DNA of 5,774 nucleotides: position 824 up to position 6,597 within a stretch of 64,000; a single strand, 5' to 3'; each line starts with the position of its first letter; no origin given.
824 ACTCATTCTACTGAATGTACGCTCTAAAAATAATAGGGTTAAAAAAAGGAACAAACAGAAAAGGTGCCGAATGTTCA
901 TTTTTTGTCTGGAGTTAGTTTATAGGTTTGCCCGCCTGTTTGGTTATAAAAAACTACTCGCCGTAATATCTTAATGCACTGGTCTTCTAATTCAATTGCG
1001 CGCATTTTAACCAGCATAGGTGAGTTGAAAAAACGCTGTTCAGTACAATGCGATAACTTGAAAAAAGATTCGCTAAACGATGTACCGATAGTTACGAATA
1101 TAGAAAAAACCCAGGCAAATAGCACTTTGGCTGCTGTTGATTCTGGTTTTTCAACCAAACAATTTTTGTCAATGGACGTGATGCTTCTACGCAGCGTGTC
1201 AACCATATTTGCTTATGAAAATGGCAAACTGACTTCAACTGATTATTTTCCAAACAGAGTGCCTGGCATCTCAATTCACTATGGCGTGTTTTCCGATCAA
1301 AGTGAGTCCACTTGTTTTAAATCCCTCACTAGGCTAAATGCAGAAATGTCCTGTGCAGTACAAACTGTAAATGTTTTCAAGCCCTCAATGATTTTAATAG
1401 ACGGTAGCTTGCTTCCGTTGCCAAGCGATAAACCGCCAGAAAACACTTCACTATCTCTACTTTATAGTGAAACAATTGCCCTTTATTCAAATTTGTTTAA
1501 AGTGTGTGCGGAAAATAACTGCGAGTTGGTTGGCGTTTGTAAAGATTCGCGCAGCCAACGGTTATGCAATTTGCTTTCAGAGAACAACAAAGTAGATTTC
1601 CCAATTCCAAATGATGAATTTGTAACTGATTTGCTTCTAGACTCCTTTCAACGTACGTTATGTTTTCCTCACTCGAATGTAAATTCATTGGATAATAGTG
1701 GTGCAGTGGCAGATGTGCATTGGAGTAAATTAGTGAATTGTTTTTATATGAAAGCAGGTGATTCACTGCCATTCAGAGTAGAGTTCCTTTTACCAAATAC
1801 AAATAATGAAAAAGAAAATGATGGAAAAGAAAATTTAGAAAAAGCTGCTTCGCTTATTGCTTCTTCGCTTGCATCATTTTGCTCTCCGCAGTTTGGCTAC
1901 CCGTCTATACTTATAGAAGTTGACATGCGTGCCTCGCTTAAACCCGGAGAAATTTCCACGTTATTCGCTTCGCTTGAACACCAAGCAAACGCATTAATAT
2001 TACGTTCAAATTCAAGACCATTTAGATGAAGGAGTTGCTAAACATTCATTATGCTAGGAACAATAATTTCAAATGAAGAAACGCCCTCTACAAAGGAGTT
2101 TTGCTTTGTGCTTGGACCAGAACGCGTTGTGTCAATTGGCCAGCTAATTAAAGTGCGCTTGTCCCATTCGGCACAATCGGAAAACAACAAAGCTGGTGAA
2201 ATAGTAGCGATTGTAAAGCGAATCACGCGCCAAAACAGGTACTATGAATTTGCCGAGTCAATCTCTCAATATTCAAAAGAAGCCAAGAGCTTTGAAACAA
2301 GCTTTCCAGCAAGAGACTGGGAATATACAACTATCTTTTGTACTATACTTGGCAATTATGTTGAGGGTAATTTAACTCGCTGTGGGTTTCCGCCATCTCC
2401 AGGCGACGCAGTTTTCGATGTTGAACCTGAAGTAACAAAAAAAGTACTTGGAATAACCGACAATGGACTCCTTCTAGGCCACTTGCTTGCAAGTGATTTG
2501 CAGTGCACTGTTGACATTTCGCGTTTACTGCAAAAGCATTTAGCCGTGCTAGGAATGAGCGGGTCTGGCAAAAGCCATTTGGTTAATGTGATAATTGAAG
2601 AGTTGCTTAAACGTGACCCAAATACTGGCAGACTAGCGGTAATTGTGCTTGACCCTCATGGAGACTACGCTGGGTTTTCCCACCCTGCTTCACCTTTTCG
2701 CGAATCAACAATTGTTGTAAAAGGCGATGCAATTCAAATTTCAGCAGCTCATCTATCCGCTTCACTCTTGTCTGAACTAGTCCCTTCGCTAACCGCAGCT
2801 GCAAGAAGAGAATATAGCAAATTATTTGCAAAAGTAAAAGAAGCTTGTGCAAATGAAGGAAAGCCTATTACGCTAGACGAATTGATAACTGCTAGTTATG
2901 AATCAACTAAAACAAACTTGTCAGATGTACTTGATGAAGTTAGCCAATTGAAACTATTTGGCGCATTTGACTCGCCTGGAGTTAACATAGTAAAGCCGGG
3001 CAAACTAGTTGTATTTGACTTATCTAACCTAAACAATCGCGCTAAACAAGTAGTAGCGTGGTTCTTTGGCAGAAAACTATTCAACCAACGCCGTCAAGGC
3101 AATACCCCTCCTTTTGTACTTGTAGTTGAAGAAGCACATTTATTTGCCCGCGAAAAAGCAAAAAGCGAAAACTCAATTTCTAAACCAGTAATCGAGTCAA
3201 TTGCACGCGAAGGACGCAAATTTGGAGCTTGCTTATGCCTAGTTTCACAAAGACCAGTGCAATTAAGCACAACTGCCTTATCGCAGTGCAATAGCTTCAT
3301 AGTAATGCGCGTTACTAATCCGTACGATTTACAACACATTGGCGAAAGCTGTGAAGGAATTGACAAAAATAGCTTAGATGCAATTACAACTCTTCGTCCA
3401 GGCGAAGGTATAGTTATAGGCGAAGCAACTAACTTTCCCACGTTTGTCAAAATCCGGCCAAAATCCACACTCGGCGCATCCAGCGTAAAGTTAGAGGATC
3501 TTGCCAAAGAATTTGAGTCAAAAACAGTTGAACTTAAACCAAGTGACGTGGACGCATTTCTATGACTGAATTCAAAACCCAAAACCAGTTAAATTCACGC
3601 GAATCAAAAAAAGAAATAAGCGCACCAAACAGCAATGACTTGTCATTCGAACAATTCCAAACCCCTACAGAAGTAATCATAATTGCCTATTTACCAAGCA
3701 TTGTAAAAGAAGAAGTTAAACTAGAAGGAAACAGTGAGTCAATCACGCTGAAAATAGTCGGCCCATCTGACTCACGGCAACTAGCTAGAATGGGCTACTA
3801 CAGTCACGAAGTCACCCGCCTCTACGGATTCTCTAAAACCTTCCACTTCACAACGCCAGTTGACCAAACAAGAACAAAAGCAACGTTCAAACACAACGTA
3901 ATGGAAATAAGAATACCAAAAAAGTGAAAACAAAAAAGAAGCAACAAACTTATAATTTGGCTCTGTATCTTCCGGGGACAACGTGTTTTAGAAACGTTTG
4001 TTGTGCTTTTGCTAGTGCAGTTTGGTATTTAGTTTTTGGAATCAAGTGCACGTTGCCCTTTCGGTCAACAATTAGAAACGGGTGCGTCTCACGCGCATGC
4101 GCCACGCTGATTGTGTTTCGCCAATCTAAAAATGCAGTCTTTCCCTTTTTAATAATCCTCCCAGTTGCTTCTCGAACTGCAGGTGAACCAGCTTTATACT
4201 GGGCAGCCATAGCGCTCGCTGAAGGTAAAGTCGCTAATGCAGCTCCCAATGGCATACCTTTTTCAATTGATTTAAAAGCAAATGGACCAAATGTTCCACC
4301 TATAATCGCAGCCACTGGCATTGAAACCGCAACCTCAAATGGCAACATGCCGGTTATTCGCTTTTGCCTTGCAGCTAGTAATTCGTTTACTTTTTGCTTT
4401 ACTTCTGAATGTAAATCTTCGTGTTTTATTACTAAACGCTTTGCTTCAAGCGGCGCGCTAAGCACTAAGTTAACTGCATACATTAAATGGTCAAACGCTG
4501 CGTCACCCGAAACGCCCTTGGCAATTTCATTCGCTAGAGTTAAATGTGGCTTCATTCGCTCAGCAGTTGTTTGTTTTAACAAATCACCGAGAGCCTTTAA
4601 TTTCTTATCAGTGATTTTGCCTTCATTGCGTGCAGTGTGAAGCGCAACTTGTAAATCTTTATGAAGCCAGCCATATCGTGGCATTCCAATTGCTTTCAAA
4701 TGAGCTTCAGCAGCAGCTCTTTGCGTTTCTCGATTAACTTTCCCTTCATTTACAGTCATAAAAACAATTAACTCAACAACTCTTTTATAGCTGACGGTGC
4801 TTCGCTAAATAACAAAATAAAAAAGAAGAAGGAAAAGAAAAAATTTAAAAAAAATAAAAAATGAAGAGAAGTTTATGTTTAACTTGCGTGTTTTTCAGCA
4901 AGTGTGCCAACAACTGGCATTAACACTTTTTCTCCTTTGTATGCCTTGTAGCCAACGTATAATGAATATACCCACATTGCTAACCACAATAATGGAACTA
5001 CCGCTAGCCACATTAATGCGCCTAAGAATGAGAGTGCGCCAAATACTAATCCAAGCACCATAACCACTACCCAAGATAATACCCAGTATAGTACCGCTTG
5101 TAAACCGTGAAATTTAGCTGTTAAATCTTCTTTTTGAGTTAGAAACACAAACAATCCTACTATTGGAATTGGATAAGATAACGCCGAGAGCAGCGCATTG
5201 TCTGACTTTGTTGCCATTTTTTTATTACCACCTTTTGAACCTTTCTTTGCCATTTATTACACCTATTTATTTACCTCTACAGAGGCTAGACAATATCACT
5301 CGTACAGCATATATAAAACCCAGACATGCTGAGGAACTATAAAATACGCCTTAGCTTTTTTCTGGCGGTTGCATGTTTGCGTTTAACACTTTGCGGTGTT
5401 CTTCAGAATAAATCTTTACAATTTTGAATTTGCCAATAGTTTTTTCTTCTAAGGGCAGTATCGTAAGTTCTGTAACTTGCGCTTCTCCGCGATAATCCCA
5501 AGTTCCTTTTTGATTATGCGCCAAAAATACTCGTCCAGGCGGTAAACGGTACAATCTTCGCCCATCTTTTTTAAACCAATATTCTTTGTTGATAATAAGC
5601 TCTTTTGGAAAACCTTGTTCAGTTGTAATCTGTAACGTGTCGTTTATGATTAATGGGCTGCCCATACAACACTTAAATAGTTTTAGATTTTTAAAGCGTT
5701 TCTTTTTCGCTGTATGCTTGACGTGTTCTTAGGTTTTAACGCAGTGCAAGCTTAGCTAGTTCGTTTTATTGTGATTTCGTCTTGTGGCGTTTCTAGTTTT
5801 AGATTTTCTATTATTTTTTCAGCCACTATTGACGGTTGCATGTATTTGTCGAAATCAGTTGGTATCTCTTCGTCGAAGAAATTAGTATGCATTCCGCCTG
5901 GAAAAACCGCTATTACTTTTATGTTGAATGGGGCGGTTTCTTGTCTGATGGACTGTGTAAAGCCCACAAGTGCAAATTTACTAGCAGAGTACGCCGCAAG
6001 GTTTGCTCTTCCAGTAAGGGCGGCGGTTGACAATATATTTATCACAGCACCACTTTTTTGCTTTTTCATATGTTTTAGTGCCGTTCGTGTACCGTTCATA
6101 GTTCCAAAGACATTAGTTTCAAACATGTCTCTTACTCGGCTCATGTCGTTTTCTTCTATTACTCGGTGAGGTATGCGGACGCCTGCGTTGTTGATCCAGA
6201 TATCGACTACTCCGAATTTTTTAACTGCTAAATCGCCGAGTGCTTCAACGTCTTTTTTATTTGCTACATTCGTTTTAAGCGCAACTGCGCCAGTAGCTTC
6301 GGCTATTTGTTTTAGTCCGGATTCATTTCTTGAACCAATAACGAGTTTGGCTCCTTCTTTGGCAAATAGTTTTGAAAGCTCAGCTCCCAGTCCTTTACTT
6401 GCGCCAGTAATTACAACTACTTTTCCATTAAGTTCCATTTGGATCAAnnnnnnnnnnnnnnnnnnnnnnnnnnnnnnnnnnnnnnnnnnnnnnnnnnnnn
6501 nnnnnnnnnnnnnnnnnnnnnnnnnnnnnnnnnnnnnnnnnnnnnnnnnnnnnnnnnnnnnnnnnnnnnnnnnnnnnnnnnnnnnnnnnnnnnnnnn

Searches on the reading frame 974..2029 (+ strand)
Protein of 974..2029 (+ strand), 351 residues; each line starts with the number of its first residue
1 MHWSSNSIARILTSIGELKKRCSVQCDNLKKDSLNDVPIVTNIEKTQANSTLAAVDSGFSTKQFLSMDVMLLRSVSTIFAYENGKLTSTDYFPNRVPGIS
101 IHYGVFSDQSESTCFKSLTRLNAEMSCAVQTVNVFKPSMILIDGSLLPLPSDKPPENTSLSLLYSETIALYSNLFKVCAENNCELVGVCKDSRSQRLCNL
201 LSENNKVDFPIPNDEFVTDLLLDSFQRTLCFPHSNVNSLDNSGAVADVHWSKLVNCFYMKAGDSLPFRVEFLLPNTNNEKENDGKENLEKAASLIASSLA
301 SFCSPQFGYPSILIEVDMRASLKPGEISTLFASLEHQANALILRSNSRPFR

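Call 34: search_protein_families(library=pfam, proteins=[window:974-2029:+], max_evalue=0.001)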
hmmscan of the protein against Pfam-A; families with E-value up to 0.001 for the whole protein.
window:974-2029:+ (351 aa): 1 family
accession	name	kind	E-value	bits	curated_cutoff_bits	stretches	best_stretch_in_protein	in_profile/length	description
PF09376.16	NurA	-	2.6e-11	43.9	21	1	51-321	2-253/254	NurA domain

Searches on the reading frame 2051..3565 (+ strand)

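Call 40: search_protein_families(library=pfam, proteins=[window:2051-3565:+], max_evalue=0.0001)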
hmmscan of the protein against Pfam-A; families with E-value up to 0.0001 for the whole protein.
window:2051-3565:+ (504 aa): 2 families
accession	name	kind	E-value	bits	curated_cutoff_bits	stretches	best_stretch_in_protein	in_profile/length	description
PF01935.23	DUF87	-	1.9e-28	100.5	23.2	1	142-342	3-219/220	Helicase HerA, central domain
PF01580.24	FtsK_SpoIIIE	-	8.9e-06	25.7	24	0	151-203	30-80/221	FtsK/SpoIIIE family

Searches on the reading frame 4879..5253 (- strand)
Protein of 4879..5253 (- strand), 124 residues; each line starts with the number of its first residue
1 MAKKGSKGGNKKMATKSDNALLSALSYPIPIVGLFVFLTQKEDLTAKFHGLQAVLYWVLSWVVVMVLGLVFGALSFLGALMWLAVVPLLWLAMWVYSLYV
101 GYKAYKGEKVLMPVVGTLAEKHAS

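Call 41: search_protein_families(library=pfam, proteins=[window:4879-5253:-], max_evalue=0.0001)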
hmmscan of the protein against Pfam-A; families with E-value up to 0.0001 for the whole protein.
window:4879-5253:- (124 aa): 1 family
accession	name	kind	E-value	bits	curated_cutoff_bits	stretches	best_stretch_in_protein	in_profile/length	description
PF09685.15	DUF4870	-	7.1e-07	29.6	25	1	22-115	13-103/107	Domain of unknown function (DUF4870)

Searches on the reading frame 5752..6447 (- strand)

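Call 35: search_protein_families(library=pfam, proteins=[window:5752-6447:-], max_evalue=0.001)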
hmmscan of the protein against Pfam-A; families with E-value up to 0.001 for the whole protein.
window:5752-6447:- (231 aa): 3 families
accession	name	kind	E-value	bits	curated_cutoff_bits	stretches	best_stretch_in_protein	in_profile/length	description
PF00106.31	adh_short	-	1.7e-52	178.2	26.6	1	9-193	1-189/195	short chain dehydrogenase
PF13561.12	adh_short_C2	-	2.2e-34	119.5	27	1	15-197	1-186/236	Enoyl-(Acyl carrier protein) reductase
PF08659.16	KR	-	8e-09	36.1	22.6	1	11-172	3-168/180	KR domain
